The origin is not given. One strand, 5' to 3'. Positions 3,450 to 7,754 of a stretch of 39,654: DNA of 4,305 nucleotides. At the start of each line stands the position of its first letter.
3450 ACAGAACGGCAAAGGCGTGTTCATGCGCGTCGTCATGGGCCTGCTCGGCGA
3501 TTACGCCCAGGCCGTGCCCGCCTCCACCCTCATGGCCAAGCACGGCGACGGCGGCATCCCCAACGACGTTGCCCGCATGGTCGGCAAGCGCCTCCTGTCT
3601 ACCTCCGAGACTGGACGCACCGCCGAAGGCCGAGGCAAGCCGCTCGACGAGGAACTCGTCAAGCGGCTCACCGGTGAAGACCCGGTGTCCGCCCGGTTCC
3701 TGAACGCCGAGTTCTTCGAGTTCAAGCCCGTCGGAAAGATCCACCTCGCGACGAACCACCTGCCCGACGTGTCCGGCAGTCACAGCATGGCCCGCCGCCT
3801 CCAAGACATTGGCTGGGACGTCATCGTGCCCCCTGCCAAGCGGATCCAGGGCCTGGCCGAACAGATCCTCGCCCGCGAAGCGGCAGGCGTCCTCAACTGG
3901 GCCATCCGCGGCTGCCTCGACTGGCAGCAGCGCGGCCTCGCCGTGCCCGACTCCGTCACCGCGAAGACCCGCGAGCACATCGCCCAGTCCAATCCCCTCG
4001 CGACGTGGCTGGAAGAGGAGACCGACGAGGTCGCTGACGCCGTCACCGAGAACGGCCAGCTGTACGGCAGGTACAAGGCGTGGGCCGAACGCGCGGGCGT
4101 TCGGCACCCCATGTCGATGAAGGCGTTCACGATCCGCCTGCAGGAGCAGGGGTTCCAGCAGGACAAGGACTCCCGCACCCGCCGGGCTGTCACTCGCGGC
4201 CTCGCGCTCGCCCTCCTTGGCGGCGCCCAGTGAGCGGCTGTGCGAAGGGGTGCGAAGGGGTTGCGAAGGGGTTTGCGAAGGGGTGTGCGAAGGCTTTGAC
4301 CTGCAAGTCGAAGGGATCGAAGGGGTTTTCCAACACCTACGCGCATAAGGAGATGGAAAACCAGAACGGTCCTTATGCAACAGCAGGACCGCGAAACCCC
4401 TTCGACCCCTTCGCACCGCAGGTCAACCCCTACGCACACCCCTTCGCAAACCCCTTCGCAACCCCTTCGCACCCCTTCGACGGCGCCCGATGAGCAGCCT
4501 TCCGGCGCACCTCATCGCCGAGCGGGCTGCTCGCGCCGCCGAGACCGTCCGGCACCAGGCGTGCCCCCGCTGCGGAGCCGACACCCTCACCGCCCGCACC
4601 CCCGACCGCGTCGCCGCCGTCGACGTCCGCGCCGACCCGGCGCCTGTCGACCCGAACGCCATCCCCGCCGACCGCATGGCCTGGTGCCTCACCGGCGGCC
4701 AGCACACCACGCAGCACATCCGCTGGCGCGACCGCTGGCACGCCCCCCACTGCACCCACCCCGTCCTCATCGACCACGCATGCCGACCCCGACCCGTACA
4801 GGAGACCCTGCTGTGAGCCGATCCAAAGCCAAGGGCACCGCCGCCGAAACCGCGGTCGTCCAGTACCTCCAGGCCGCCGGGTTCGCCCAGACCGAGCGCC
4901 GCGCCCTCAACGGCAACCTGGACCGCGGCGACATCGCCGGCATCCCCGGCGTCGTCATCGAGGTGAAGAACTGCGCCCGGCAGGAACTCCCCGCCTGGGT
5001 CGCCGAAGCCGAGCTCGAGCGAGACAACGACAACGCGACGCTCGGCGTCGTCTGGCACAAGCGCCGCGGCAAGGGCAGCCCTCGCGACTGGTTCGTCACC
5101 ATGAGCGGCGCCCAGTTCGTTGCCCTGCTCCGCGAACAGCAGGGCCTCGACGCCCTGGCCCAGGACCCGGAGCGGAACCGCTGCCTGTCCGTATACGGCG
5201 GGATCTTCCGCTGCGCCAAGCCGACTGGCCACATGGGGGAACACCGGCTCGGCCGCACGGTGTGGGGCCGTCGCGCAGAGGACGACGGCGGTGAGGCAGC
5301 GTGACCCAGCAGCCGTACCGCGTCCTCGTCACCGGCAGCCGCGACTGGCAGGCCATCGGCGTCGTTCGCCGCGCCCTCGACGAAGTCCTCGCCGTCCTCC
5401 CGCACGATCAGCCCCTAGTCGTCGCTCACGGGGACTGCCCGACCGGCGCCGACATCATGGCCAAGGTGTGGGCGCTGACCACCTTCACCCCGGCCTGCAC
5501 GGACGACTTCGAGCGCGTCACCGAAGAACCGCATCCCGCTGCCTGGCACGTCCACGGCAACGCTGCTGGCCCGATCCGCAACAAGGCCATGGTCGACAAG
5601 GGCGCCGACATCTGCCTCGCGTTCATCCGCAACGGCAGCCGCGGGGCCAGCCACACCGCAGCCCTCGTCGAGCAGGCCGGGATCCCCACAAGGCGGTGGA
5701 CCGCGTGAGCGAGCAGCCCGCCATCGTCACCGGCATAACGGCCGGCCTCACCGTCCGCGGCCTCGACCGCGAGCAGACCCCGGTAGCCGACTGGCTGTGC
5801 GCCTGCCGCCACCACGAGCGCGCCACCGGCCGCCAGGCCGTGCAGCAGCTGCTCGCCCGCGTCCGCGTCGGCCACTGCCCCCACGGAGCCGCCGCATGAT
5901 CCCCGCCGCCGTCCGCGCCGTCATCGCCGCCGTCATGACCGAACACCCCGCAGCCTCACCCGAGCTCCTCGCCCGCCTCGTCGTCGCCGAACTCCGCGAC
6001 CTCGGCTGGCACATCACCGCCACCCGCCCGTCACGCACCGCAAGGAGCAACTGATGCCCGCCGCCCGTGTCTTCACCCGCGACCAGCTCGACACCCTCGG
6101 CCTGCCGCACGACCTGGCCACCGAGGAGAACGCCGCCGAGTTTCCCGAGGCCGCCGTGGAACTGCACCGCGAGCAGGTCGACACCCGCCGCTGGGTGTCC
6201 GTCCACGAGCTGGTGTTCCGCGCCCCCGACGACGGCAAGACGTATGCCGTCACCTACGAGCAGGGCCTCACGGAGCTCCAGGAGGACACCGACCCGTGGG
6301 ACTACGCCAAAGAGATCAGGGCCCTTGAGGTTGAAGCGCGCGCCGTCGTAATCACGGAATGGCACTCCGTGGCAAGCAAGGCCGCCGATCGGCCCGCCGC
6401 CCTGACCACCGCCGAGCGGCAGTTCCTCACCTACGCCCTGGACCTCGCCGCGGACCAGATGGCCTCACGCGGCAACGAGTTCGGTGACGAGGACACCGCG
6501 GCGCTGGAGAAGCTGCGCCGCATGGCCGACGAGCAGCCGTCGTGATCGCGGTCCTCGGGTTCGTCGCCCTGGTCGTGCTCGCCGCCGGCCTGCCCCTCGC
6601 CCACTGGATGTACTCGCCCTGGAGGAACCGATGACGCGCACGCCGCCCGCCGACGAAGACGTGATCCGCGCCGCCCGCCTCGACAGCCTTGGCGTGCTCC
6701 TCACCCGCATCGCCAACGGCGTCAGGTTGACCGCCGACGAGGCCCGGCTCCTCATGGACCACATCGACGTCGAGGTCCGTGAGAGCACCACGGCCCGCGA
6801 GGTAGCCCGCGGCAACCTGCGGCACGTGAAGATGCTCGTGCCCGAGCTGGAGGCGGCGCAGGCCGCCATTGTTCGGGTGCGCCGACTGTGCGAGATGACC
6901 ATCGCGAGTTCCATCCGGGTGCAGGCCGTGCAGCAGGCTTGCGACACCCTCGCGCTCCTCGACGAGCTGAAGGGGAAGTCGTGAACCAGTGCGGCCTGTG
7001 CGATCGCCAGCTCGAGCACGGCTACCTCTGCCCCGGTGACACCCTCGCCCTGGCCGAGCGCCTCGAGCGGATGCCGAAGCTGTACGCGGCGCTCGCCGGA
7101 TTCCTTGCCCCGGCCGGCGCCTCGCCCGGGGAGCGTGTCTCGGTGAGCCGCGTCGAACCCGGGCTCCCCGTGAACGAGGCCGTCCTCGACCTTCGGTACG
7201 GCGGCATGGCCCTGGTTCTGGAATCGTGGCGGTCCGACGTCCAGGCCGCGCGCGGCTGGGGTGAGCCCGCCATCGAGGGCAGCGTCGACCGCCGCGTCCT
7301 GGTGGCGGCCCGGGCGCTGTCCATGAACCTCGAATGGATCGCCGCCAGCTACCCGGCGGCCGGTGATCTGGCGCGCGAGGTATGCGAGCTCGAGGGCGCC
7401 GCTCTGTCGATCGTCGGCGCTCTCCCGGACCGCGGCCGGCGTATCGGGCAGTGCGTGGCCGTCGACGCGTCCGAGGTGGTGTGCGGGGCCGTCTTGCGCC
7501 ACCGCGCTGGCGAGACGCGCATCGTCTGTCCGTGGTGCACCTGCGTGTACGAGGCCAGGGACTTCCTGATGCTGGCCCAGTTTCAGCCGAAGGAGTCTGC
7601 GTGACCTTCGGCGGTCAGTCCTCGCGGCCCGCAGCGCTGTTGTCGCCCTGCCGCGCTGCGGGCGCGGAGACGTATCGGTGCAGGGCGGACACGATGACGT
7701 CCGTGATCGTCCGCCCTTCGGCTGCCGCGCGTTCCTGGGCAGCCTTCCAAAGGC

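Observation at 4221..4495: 237-bp nested palindrome of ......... iterons just after the primase-helicase gene: candidate origin, or a mirror-encoded ORF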

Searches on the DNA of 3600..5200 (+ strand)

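Call 4: search_dna_similar(query=window:3600-5200:+, collection=phages, mode=near, max_rows=40)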
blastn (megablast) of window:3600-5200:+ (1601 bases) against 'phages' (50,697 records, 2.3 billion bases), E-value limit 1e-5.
No match.

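Call 78: search_dna_similar(query=window:3700-4900:+, collection=phages, mode=distant, max_rows=15)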
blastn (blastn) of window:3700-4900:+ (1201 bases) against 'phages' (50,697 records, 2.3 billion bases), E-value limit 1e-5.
No match.

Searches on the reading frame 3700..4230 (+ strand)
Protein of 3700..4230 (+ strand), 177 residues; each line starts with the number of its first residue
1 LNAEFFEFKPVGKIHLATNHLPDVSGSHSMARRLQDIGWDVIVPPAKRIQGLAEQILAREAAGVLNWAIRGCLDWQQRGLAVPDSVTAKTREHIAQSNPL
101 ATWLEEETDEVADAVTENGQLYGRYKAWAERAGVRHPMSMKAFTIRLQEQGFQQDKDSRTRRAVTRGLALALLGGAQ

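Call 28: search_solved_structures(query=window:3700-4230:+, max_evalue=10, show_alignments=2)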
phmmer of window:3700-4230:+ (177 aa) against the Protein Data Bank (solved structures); distinct sequences matched with E-value up to 10: 3.
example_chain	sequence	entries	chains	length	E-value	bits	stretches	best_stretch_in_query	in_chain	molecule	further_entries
4lwo_B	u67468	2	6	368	0.56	13.2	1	113-165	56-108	Arginine N-methyltransferase, putative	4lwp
2e7s_A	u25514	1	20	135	1.1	12.3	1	61-116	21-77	Rab guanine nucleotide exchange factor SEC2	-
2ocy_A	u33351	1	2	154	1.3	12.1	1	60-117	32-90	Rab guanine nucleotide exchange factor SEC2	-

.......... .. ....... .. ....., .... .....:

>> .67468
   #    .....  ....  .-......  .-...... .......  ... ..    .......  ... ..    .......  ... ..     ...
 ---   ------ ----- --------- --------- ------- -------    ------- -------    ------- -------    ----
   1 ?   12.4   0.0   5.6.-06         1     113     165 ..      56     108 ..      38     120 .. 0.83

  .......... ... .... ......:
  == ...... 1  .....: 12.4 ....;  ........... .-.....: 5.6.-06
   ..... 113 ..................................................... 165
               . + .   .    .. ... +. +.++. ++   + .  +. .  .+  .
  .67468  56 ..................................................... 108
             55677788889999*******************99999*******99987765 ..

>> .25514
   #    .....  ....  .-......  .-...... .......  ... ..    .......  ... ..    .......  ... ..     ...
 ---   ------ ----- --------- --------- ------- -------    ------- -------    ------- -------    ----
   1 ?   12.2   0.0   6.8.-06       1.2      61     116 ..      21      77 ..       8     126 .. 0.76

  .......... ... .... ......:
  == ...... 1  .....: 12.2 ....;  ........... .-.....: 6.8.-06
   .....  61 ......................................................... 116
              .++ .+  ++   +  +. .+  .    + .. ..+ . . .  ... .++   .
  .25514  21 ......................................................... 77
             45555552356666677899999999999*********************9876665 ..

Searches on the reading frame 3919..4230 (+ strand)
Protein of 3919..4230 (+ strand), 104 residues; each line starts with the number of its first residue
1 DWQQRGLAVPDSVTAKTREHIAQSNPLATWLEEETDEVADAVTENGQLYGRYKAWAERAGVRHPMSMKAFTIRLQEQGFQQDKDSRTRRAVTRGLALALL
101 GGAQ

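Call 70: predict_structure(alignment_id=A3)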
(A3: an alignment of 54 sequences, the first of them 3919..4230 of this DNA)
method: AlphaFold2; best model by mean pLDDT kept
length: 104 residues; sequences in the alignment: 54
mean_pLDDT: 79.5   pTM: 0.67
mean pLDDT of the five models: 79.5, 78.1, 78.1, 76.3, 76.0
residues with pLDDT >= 90: 53; 70-90: 23; 50-70: 9; < 50: 19
segments of 3 or more residues with pLDDT < 50: 1-16, 102-104
pLDDT, mean of each block of 10 residues (from residue 1): 47 50 78 91 93 92 90 92 91 87 42
secondary structure, 60 per line:
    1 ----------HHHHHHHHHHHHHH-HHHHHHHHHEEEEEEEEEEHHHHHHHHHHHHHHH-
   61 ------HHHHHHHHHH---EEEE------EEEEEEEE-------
elements in order: H11-24 H26-34 E35-44 H45-59 H67-76 E80-83 E90-97

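Call 73: fold_search(model_id=the predicted structure, library=pdb)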
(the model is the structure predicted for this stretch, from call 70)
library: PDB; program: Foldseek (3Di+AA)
matches with E <= 10: 586; with E <= 0.001: 1
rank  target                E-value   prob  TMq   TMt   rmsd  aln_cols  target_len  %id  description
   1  8zjr_M                8.4e-04  1.00  0.59  0.72   2.6        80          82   14  Structure of nucleosome-bound RFX5 complex (released 2025-08-13)
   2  1dp7_P                2.4e-03  1.00  0.56  0.74   2.3        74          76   15  COCRYSTAL STRUCTURE OF RFX-DBD IN COMPLEX WITH ITS COGNATE X-BOX BINDING SITE (released 2000-03-06)
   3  8iqh_B                5.6e-02  0.98  0.52  0.08   4.0        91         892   13  Structure of Full-Length AsfvPrimPol in Apo-Form (released 2023-07-26)
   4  8iqh_C                6.0e-02  0.98  0.55  0.09   4.3        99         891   13  Structure of Full-Length AsfvPrimPol in Apo-Form (released 2023-07-26)
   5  9ivf_F                6.3e-02  0.98  0.53  0.11   4.6        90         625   13  Structure of Full-Length AsfvPrimPol with polyT DNA (released 2025-12-24)
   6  8iqh_K                8.8e-02  0.96  0.50  0.08   4.4        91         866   14  Structure of Full-Length AsfvPrimPol in Apo-Form (released 2023-07-26)
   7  4ejo_A                8.8e-02  0.60  0.34  0.33   7.3        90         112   13  Crystal structure of padr family transcriptional regulator from Eggerthella lenta DSM 2243 (released 2012-04-25)
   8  8iqh_D                2.0e-01  0.82  0.48  0.08   4.5        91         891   14  Structure of Full-Length AsfvPrimPol in Apo-Form (released 2023-07-26)
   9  8iqh_J                2.2e-01  0.85  0.50  0.08   4.5        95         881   15  Structure of Full-Length AsfvPrimPol in Apo-Form (released 2023-07-26)
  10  8iqh_A                2.3e-01  0.77  0.49  0.09   5.6       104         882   14  Structure of Full-Length AsfvPrimPol in Apo-Form (released 2023-07-26)
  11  8iqh_I                2.5e-01  0.82  0.47  0.08   5.0        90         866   11  Structure of Full-Length AsfvPrimPol in Apo-Form (released 2023-07-26)
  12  8iqh_M                2.6e-01  0.85  0.54  0.09   4.3        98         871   12  Structure of Full-Length AsfvPrimPol in Apo-Form (released 2023-07-26)
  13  9ivf_B                3.4e-01  0.84  0.54  0.11   5.1        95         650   13  Structure of Full-Length AsfvPrimPol with polyT DNA (released 2025-12-24)
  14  9iwa_D                3.4e-01  0.80  0.53  0.09   4.9        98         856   14  Structure of apo AsfvPrimPol with dodecamer (released 2025-12-24)
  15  5yi0_A                3.4e-01  0.18  0.32  0.25  10.2       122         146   15  Structure of Lactococcus lactis ZitR, C30AH42A mutant (released 2017-12-06)
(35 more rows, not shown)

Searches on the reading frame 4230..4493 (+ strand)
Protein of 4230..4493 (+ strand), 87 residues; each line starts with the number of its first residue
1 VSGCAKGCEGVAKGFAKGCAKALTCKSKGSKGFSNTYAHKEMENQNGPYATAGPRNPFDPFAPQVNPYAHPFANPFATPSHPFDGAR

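Call 12: search_protein_families(library=pfam, proteins=[window:4230-4493:+], max_evalue=0.01)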
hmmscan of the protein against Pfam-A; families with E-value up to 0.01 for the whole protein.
window:4230-4493:+ (87 aa): 0 families

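Call 62: find_encoding_contigs(protein=window:4230-4493:+, flank=1000, max_places=3)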
Protein window:4230-4493:+ (87 aa): no gene with exactly this product is on record in the collection.

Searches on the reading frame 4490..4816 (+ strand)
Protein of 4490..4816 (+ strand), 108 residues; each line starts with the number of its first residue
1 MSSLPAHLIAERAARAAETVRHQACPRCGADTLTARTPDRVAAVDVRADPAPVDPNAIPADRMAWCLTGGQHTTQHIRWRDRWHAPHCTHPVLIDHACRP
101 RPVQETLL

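Call 12: search_protein_families(library=pfam, proteins=[window:4490-4816:+], max_evalue=0.01)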
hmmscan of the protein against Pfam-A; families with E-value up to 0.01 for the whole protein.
window:4490-4816:+ (108 aa): 0 families

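Call 30: search_protein_families(library=phrogs, proteins=[window:4490-4816:+], max_evalue=0.001)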
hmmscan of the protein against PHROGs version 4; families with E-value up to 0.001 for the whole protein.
window:4490-4816:+ (108 aa): 1 family
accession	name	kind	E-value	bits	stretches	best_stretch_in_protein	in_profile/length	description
phrog_16156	-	unknown function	1.4e-13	51.8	1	14-100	3-91/114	-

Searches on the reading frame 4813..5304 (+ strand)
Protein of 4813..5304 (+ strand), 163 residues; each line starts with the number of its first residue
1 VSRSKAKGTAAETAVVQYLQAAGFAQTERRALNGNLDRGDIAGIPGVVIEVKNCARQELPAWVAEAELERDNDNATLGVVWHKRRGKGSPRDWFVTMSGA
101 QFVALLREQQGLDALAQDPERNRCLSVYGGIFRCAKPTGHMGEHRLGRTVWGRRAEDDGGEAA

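Call 30: search_protein_families(library=phrogs, proteins=[window:4813-5304:+], max_evalue=0.001)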
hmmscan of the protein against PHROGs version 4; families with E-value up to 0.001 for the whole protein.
window:4813-5304:+ (163 aa): 1 family
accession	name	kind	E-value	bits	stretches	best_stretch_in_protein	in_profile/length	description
phrog_244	-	DNA, RNA and nucleotide metabolism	2.9e-29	103.7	1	1-112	5-117/186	RusA-like Holliday junction resolvase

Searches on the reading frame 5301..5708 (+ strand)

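Call 12: search_protein_families(library=pfam, proteins=[window:5301-5708:+], max_evalue=0.01)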
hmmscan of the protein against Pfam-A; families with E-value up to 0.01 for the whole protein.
window:5301-5708:+ (135 aa): 1 family
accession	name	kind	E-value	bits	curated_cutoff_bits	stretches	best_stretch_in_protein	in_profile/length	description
PF10686.14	YAcAr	-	3e-10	40.2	28.2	1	7-58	2-49/66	YspA, cpYpsA-related SLOG family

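Call 30: search_protein_families(library=phrogs, proteins=[window:5301-5708:+], max_evalue=0.001)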
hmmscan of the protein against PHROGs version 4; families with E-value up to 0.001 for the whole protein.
window:5301-5708:+ (135 aa): 2 families
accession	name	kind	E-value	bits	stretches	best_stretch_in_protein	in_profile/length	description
phrog_16939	-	unknown function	4.2e-30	106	1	7-131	2-119/330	-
phrog_289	-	other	1.7e-24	87.6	1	2-132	19-137/500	GTP-binding domain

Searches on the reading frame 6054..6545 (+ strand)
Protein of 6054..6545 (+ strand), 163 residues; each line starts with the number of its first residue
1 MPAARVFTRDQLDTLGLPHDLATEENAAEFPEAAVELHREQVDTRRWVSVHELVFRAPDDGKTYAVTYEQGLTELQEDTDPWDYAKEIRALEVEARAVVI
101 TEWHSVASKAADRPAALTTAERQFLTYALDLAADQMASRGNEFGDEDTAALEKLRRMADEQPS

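Call 12: search_protein_families(library=pfam, proteins=[window:6054-6545:+], max_evalue=0.01)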
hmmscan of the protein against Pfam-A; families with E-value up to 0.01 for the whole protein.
window:6054-6545:+ (163 aa): 0 families

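Call 30: search_protein_families(library=phrogs, proteins=[window:6054-6545:+], max_evalue=0.001)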
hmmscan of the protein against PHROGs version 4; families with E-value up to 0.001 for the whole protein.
window:6054-6545:+ (163 aa): 2 families
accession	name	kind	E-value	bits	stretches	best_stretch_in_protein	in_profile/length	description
phrog_6343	-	unknown function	6.3e-14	53.3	1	21-106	19-106/109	-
phrog_14665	-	unknown function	1.7e-07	32.6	1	38-106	40-105/106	-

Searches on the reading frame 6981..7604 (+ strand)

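Call 30: search_protein_families(library=phrogs, proteins=[window:6981-7604:+], max_evalue=0.001)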
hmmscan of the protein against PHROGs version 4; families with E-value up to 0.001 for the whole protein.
window:6981-7604:+ (207 aa): 3 families
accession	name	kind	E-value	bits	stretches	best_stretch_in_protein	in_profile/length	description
phrog_1467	-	unknown function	2.1e-26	93.9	1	14-205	23-216/226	-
phrog_908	-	unknown function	1.5e-16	61.4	1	1-193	51-239/361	-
phrog_1568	-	DNA, RNA and nucleotide metabolism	1.2e-05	26.1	1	14-198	30-178/264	DNA binding protein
